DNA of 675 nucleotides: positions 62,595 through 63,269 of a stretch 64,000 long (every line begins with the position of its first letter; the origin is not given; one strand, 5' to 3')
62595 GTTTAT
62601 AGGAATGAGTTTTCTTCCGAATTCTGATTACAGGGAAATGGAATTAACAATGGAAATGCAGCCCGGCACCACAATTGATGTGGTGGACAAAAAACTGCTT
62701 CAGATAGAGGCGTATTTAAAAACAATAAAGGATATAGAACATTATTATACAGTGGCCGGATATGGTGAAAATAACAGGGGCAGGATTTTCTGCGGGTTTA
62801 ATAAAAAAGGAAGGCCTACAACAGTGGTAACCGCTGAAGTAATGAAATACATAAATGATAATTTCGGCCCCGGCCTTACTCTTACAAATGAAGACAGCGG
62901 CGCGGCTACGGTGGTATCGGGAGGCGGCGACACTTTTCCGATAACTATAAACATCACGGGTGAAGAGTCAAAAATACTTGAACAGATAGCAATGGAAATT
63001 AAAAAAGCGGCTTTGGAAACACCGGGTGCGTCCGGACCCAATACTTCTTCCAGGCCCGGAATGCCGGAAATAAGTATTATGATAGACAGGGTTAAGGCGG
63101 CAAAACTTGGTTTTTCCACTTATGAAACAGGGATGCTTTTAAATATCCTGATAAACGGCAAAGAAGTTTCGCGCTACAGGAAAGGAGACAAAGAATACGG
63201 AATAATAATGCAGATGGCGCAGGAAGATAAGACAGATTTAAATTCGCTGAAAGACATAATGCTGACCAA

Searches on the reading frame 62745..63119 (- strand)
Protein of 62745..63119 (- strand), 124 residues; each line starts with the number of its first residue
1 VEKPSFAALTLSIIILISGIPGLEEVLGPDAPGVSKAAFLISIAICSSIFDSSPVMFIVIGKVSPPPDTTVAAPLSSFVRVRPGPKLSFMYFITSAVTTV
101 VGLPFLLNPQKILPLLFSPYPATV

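Call 32: find_encoding_contigs(protein=window:62745-63119:-, flank=10000, max_places=4)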
Protein window:62745-63119:- (124 aa): no gene with exactly this product is on record in the collection.
